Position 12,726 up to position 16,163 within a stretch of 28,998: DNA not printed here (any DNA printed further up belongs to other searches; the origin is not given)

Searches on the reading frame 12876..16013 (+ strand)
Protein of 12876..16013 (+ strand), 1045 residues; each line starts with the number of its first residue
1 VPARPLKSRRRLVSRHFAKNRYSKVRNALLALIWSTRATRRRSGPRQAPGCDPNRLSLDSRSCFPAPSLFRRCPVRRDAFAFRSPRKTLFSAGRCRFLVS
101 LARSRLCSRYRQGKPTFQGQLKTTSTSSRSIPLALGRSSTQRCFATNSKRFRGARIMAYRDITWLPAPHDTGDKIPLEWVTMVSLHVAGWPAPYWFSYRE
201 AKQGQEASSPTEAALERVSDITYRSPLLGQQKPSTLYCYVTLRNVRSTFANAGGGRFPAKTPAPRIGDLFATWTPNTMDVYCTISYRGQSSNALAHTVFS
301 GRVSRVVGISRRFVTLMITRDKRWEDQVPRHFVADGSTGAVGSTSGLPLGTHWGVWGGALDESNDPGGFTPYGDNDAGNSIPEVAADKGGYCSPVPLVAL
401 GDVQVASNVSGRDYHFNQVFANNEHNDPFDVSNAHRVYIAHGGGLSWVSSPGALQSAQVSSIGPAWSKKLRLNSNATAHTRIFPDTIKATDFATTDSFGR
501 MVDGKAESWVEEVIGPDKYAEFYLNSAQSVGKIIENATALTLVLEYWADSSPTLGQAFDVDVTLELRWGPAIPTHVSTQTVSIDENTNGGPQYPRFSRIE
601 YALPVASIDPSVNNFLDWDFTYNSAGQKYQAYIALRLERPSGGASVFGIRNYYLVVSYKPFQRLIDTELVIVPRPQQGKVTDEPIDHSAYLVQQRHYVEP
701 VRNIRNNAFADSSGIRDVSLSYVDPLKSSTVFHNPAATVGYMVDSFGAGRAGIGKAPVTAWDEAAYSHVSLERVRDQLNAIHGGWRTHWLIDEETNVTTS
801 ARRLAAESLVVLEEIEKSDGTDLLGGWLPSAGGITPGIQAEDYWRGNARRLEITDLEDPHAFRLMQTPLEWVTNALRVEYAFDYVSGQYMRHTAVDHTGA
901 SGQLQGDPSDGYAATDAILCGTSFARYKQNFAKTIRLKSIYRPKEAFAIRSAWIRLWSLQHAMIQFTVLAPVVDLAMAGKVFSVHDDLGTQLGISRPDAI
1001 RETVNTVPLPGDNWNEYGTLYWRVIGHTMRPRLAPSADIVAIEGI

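Call 14: search_protein_families(library=phrogs, max_evalue=0.001, proteins=[window:12876-16013:+])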
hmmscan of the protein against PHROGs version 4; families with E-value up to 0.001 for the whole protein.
window:12876-16013:+ (1045 aa): 0 families

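Call 18: find_homologous_proteins(query=window:13338-16013:+, max_evalue=1e-10)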
Query window:13338-16013:+ (891 aa): 1 proteins with E <= 1e-10 among 8000 candidates.
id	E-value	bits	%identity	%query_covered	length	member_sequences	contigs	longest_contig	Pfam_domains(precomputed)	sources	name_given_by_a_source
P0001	0.0e+0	2070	100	100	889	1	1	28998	-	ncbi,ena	-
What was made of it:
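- Tried and rejected: The tail protein against 5.8 billion proteins hit only itself (call 18).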

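Call 19: find_encoding_contigs(protein=P0001, flank=10000, max_places=5)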
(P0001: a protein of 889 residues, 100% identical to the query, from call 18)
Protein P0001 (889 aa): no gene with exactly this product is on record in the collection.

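Call 29: search_protein_families(library=pfam, max_evalue=10, proteins=[P0002, P0005])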
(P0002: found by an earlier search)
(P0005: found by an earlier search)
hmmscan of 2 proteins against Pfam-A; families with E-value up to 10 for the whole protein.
P0002 (93 aa): 1 family
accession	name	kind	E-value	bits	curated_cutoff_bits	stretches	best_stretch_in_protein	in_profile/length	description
PF05016.21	ParE_toxin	-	0.049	14.6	23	1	5-53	1-53/89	ParE toxin of type II toxin-antitoxin system, parDE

P0005 (198 aa): 2 families
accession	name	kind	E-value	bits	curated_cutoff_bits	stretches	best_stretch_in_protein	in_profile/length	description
PF00467.35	KOW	-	0.076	13.3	22.3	1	90-106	3-19/32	KOW motif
PF21349.2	RUBY_RBDX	-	0.15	11.9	26.5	1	166-184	9-27/30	Rubrerythrin, rubredoxin-like domain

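Call 49: find_homologous_proteins(query=P0002, max_evalue=0.01)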
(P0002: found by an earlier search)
Query P0002 (93 aa): 1 proteins with E <= 0.01 among 2 candidates.
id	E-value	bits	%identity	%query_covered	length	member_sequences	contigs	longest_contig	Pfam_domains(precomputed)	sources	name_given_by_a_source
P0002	1.1e-57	210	100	100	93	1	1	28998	-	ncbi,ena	-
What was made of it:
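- On PanAT type II TA: The 93-aa ORF has no homologue (call 49).
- Closest known: PanAT. Different: The 93-aa partner has no detectable homologues (call 49).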

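Call 54: predict_structure(protein=P0002)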
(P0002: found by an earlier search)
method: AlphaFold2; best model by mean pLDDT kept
length: 93 residues; sequences in the alignment: 1
mean_pLDDT: 62.2   pTM: 0.52
mean pLDDT of the five models: 62.2, 61.1, 57.5, 55.1, 48.5
residues with pLDDT >= 90: 0; 70-90: 36; 50-70: 38; < 50: 19
segments of 3 or more residues with pLDDT < 50: 1-6, 47-50, 81-84, 90-93
pLDDT, mean of each block of 10 residues (from residue 1): 47 71 77 72 55 65 69 62 49 39
secondary structure, 60 per line:
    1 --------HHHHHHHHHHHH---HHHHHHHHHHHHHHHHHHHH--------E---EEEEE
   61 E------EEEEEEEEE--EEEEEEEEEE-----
elements in order: H9-20 H24-43 E56-61 E68-76 E79-88
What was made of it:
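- On RelE/ParE toxin superfamily (93-aa ORF): The AF2 model has pLDDT 62 with a compatible secondary-structure order (call 54).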

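Call 61: search_protein_families(library=pfam, max_evalue=0.01, proteins=[window:13344-16013:+])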
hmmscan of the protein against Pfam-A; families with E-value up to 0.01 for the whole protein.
window:13344-16013:+ (889 aa): 0 families

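Call 66: search_dna_similar(query=P0003, collection=phages, mode=protein, max_rows=10, max_evalue=0.001)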
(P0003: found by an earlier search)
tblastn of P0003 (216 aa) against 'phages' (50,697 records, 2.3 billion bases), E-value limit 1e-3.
No match.

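Call 78: find_related_loci(query=P0005, collection=metagenome_contigs, flank=5000)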
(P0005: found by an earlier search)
Query P0005 (198 aa) in metagenome_contigs; peptide patterns used: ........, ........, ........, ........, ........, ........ (x = any residue, [..] = any of these).
310 stretches matched a pattern, but none encodes a relative of the query by tblastn (E <= 1e-3).

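Call 79: find_related_loci(query=P0004, collection=viral_contigs, flank=5000)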
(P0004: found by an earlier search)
Query P0004 (136 aa) in viral_contigs; peptide patterns used: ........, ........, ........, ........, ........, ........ (x = any residue, [..] = any of these).
15 stretches matched a pattern, but none encodes a relative of the query by tblastn (E <= 1e-3).
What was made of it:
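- Tried and rejected: PanA against phages, GxxExxY against IMG/VR and P0005 against metagenomes found nothing (calls 66, 79, 78).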
